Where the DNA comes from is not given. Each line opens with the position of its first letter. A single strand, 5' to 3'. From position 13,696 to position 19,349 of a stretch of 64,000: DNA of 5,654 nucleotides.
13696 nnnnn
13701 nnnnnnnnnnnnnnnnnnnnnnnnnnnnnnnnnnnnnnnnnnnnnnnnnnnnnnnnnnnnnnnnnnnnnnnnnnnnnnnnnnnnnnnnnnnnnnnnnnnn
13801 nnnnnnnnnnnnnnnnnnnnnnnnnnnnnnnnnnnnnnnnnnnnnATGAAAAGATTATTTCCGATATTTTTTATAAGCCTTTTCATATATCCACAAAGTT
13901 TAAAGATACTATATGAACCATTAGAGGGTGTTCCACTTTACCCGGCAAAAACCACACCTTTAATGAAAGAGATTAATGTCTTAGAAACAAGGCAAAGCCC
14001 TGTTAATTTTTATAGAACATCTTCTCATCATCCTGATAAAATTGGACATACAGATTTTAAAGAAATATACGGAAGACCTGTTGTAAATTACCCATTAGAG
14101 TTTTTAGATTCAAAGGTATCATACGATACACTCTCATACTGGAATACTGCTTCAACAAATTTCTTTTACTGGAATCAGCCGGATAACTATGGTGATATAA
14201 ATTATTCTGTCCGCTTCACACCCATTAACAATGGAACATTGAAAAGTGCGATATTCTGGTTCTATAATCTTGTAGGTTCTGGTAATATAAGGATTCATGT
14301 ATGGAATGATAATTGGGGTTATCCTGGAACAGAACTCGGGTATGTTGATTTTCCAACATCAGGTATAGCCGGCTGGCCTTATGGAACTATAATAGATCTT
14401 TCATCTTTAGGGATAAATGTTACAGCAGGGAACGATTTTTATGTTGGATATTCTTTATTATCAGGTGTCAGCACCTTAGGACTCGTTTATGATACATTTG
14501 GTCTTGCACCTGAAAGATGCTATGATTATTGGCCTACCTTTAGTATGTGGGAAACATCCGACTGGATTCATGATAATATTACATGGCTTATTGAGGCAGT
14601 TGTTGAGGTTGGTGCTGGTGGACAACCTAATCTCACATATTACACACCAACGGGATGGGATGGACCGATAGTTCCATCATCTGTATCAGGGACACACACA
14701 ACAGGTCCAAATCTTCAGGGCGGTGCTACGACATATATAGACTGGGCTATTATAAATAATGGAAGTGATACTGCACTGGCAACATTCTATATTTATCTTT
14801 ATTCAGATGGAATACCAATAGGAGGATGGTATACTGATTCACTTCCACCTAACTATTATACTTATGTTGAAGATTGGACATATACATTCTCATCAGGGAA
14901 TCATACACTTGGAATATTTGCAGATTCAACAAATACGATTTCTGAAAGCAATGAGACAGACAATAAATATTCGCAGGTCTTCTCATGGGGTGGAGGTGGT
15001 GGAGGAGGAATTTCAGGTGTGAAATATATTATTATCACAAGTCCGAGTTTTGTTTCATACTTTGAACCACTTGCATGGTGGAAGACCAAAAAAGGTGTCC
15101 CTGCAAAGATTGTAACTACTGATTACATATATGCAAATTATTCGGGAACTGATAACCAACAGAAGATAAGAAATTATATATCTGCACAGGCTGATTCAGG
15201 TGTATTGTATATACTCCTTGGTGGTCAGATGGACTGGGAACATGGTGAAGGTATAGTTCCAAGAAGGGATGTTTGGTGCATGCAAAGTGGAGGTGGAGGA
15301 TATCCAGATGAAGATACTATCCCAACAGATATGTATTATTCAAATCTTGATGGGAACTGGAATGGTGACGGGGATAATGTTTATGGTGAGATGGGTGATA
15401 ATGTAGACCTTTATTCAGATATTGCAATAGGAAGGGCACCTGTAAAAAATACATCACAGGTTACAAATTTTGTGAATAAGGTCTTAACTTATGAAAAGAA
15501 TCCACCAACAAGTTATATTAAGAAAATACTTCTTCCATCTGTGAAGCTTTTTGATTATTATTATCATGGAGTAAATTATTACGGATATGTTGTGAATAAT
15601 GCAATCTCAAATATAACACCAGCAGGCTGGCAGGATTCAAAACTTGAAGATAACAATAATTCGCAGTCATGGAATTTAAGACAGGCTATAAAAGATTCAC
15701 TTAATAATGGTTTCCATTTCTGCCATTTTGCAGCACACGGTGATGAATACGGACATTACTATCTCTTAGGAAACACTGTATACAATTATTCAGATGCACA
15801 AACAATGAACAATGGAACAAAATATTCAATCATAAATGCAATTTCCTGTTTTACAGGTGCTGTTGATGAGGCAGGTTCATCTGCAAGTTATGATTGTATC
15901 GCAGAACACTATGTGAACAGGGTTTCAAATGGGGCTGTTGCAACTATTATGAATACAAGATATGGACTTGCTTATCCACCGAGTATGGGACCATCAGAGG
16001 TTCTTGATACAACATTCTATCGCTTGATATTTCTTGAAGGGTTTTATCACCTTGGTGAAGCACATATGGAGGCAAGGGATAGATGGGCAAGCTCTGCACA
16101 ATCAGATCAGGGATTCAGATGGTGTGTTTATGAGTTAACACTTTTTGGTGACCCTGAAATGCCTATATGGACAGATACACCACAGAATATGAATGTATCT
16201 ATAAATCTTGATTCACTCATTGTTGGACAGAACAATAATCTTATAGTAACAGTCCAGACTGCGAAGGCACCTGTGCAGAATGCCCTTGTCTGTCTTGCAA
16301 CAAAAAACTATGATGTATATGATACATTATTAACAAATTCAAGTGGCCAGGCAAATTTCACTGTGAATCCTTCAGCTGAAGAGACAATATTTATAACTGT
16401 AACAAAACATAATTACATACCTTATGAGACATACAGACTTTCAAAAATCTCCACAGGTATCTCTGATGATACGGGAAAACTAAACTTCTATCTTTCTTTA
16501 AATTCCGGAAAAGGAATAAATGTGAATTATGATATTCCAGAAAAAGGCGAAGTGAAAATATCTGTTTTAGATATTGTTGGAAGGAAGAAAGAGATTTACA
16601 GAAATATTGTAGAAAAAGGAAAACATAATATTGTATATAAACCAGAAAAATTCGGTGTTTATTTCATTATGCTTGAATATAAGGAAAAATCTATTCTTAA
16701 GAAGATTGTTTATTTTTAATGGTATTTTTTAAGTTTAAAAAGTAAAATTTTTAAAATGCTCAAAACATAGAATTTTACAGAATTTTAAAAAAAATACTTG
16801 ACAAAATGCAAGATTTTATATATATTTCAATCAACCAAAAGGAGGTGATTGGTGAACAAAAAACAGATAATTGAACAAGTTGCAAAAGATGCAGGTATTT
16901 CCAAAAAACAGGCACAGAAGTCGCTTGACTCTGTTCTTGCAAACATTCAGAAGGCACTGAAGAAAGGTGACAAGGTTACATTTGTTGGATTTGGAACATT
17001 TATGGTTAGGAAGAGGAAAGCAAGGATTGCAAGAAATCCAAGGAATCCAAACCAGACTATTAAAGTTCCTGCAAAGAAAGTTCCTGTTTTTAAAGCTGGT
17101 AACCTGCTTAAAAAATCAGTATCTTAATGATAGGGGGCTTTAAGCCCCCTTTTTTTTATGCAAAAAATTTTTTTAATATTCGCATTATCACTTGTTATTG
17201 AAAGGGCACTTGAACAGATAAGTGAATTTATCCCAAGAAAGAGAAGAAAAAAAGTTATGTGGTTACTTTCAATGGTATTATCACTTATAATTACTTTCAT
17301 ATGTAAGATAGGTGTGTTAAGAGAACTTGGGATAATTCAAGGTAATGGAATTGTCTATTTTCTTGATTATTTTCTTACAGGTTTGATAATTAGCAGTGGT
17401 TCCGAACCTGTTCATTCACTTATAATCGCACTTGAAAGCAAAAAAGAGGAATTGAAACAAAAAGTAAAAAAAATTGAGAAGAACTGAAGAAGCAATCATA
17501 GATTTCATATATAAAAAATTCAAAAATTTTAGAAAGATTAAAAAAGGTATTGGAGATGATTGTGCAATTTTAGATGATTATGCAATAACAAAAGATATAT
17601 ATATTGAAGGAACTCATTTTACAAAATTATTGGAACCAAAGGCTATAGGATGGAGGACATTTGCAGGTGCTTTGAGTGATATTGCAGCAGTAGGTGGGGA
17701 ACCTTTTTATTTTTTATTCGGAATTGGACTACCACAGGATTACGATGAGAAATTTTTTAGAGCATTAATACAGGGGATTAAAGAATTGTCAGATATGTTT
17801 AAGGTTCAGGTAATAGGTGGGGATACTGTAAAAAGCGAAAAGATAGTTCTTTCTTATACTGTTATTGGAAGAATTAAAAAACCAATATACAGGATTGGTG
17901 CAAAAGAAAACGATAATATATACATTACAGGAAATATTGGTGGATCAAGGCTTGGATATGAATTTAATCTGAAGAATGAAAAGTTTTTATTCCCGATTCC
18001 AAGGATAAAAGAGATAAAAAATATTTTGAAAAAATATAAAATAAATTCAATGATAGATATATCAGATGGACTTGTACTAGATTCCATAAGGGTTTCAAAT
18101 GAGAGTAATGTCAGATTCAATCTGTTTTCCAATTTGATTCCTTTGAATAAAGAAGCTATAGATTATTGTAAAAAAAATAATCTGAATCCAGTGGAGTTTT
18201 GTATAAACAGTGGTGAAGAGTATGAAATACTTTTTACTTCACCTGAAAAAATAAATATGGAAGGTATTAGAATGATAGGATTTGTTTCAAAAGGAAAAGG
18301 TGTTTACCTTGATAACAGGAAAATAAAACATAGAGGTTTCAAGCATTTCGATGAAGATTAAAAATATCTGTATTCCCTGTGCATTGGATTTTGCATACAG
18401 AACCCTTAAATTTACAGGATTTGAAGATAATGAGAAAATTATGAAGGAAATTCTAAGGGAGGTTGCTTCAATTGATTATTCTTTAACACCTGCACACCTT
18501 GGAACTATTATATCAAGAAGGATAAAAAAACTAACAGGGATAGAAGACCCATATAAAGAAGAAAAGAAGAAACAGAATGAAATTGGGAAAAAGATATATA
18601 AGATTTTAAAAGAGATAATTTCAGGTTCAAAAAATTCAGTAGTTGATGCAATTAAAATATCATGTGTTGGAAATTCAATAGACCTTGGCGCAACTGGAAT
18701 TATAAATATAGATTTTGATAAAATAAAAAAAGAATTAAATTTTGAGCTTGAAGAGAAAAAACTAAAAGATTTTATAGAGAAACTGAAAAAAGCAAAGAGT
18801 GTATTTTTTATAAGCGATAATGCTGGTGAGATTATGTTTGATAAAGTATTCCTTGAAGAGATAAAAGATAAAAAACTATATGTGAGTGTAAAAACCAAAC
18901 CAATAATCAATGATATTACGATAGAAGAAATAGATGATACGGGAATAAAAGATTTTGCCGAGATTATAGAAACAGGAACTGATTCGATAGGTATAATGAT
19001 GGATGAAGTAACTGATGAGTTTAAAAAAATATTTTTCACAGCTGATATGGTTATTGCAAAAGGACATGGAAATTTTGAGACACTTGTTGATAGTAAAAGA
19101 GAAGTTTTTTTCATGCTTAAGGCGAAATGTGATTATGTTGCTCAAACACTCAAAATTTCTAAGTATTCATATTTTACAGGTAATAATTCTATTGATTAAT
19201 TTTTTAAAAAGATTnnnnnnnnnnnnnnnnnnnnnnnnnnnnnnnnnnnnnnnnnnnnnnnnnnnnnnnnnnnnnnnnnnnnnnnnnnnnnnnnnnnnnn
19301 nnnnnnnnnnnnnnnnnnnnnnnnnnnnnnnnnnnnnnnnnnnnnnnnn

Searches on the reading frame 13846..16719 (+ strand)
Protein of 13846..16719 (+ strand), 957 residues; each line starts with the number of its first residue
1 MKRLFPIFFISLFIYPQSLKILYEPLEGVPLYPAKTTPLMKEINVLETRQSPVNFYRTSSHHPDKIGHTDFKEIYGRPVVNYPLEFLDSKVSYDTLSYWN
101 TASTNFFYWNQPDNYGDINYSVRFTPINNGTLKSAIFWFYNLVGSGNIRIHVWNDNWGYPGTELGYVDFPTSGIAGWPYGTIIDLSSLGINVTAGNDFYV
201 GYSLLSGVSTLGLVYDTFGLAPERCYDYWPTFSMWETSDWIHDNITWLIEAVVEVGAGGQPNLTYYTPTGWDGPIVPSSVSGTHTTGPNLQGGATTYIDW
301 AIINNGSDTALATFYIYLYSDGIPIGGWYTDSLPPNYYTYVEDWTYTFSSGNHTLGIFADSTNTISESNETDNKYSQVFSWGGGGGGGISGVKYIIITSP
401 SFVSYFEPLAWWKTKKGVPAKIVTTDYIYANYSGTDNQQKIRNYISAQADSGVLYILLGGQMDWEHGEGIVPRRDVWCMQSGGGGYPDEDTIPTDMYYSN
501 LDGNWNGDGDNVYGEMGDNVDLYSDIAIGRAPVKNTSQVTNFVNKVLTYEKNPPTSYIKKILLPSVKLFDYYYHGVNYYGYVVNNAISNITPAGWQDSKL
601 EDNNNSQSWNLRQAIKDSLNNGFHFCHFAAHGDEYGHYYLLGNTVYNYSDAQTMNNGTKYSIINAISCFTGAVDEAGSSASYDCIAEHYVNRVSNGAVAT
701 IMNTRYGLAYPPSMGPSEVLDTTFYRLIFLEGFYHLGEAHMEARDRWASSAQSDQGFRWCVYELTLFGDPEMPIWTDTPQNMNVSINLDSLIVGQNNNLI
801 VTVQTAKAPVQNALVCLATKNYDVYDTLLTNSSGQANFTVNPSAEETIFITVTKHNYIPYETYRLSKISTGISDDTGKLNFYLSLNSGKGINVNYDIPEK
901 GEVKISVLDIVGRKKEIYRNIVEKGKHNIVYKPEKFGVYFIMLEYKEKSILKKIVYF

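Call 10: search_protein_families(library=ncbifam, proteins=[window:13846-16719:+], max_evalue=0.00001)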
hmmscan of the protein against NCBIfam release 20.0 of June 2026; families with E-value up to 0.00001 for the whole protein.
window:13846-16719:+ (957 aa): 2 families
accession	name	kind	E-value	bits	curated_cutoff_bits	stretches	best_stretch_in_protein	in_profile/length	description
NF033707.1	T9SS_sortase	equivalog_domain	1.9e-23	82.1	420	1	390-787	365-745/1095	type IX secretion system sortase PorU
NF052324.1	PorU_rel_Nterm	equivalog_domain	4.2e-11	41.8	450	1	510-776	511-767/879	putative type IX secretion system sortase PorU2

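Call 37: find_homologous_proteins(query=window:13846-16719:+, max_evalue=1e-30)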
Query window:13846-16719:+ (957 aa): 86 proteins with E <= 1e-30 among 8000 candidates.
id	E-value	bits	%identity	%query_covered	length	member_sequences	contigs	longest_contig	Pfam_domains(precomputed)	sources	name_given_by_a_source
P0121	0.0e+0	1727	77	98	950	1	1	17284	PF07705.18,PF01364.25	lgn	-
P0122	0.0e+0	1702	77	100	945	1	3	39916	PF07705.18,PF01364.25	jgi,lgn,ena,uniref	uniref:T9SS type A sorting domain-containing protein n=1 Tax=candidate division WOR-3 bacterium TaxI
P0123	2.2e-274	931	49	100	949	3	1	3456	PF18962.8,PF07705.18,PF01364.25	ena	-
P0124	5.1e-272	923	45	72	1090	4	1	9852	PF18962.8,PF07705.18,PF01364.25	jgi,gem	-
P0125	2.0e-264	898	49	94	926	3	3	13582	PF18962.8,PF07705.18,PF01364.25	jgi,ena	-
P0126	1.2e-222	760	53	63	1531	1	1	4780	PF08126.17,PF00431.27,PF18962.8,PF07705.18,PF01364.25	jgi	-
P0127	6.2e-217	741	41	99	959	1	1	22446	PF18962.8,PF07705.18,PF01364.25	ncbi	-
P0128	4.3e-216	738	49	71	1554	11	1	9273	PF08126.17,PF07705.18,PF13860.13,PF01364.25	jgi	-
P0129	1.7e-213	730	42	99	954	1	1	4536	PF18962.8,PF07705.18,PF01364.25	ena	-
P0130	4.8e-213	728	42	99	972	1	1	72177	PF18962.8,PF07705.18,PF01364.25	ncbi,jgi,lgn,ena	-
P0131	2.3e-211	723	44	90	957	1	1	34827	PF18962.8,PF07705.18,PF01364.25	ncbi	-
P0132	1.7e-208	713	40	99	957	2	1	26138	PF18962.8,PF07705.18,PF01364.25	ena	-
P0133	1.3e-204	700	51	71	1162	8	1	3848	PF00431.27,PF18962.8,PF07705.18,PF01364.25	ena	-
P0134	2.4e-204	699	40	96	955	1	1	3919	PF18962.8,PF07705.18,PF01364.25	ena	-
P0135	6.1e-199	681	40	99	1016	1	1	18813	PF18962.8,PF07705.18,PF01364.25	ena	-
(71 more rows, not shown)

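Call 38: find_encoding_contigs(protein=P0122, flank=10000, max_places=4)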
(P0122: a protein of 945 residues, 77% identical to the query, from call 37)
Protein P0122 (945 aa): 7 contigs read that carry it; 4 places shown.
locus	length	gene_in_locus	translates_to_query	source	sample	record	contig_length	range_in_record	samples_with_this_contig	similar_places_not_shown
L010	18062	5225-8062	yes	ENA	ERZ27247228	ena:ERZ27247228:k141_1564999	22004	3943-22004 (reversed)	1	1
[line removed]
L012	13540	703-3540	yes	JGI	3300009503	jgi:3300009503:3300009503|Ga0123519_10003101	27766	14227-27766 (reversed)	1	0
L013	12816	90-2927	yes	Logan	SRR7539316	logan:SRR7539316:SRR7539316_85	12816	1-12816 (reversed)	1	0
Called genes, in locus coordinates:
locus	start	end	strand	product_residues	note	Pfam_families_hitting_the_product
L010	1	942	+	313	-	?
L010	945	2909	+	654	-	-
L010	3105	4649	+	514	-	PF01609:DDE_Tnp_1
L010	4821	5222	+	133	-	-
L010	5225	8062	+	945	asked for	PF07705:CARDB, PF01364:Peptidase_C25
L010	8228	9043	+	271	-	PF17848:Zn_ribbon_ACC, PF01039:Carboxyl_trans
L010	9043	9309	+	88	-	PF00381:PTS-HPr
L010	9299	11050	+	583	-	PF05524:PEP-utilisers_N, PF00391:PEP-utilizers, PF02896:PEP-utilizers_C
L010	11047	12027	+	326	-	PF01380:SIS, PF10432:bact-PGI_C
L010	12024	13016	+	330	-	PF00483:NTP_transferase, PF12804:NTP_transf_3, PF20202:DUF6564 (weak), PF25084:LbH_EIF2B (weak), PF25087:GMPPB_C (weak)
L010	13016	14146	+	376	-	PF00438:S-AdoMet_synt_N, PF02772:S-AdoMet_synt_M, PF02773:S-AdoMet_synt_C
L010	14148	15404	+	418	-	PF05221:AdoHcyase, PF02826:2-Hacid_dh_C (faint), PF00670:AdoHcyase_NAD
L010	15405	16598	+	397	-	PF02518:HATPase_c, PF13589:HATPase_c_3 (weak)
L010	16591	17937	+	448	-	PF00072:Response_reg, PF00158:Sigma54_activat, PF14532:Sigma54_activ_2, PF07724:AAA_2 (weak), PF07728:AAA_5, PF25601:AAA_lid_14, PF02954:HTH_8 (weak)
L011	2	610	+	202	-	?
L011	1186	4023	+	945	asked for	PF07705:CARDB, PF01364:Peptidase_C25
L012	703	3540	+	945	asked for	PF07705:CARDB, PF01364:Peptidase_C25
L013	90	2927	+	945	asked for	PF07705:CARDB, PF01364:Peptidase_C25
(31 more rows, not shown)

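Call 39: find_encoding_contigs(protein=P0121, flank=10000, max_places=3)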
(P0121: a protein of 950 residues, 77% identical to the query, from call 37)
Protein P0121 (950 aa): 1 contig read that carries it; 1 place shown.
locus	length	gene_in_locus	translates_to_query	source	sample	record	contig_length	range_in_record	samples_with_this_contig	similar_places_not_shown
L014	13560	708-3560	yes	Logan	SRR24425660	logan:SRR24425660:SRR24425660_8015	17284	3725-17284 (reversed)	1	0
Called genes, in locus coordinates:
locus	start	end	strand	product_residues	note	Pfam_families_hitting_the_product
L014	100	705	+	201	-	PF08126:Propeptide_C25 (faint)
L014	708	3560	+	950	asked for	PF07705:CARDB (weak), PF01364:Peptidase_C25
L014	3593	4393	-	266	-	PF00795:CN_hydrolase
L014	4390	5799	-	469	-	PF18962:Por_Secre_tail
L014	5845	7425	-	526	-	-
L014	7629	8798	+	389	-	-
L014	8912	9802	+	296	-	PF12831:FAD_oxidored (weak), PF00037:Fer4 (weak), PF12797:Fer4_2 (weak), PF01257:2Fe-2S_thioredx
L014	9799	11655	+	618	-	PF01257:2Fe-2S_thioredx (weak), PF01512:Complex1_51K, PF10531:SLBB (weak), PF00037:Fer4 (faint), PF10589:NADH_4Fe-4S, PF12797:Fer4_2 (faint), PF13187:Fer4_9 (weak)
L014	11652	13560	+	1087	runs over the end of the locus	PF13510:Fer2_4, PF12838:Fer4_7, PF13187:Fer4_9 (weak), PF14697:Fer4_21 (weak), PF00037:Fer4 (weak), PF12838:Fer4_7 (weak), PF07992:Pyr_redox_2, PF00037:Fer4, +8 more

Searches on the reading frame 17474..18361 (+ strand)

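Call 10: search_protein_families(library=ncbifam, proteins=[window:17474-18361:+], max_evalue=0.00001)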
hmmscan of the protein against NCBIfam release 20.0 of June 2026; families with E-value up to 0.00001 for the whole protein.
window:17474-18361:+ (295 aa): 10 families
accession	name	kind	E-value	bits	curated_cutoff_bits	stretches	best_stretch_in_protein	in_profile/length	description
TIGR01379.1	thiL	equivalog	2.3e-66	224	184.15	1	5-292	2-320/320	thiamine-phosphate kinase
NF004353.0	PRK05731.2-2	equivalog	4.1e-60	203.5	301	1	5-294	2-304/311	thiamine-phosphate kinase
NF004351.0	PRK05731.1-4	equivalog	3.5e-44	151.2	324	1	5-293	16-320/321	thiamine-phosphate kinase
NF004354.0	PRK05731.2-3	equivalog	5.8e-43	147.2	204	1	23-259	13-237/273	thiamine-phosphate kinase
NF004350.0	PRK05731.1-1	equivalog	7.6e-39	133.5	441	1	5-259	5-274/325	thiamine-phosphate kinase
TIGR00476.1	selD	equivalog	1.4e-13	50.7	125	1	48-234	65-263/311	selenide, water dikinase SelD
TIGR04049.1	AIR_rel_sll0787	hypoth_equivalog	7.5e-12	44.9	321.3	1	24-158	40-173/318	sll0787 family AIR synthase-like protein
TIGR02124.1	hypE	equivalog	5.9e-10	38.6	251.6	1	27-247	33-267/332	hydrogenase expression/formation protein HypE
TIGR04050.1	MSMEG_0567_Cter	hypoth_equivalog_domain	1.7e-09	37.6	312.2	1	54-162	59-165/296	MSMEG_0567/sll0787 family protein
NF010705.0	PRK14105.1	equivalog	2.1e-07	30.1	291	1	17-156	37-178/345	selenide, water dikinase SelD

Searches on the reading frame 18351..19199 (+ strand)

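Call 17: search_protein_families(library=pfam, proteins=[window:18351-19199:+], max_evalue=0.00001)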
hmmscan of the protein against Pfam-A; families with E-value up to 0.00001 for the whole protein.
window:18351-19199:+ (282 aa): 1 family
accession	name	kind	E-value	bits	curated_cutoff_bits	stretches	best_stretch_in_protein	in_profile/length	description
PF01937.24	ARMT1-like_dom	-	2.4e-54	185.1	25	1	7-270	5-306/311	Damage-control phosphatase ARMT1-like domain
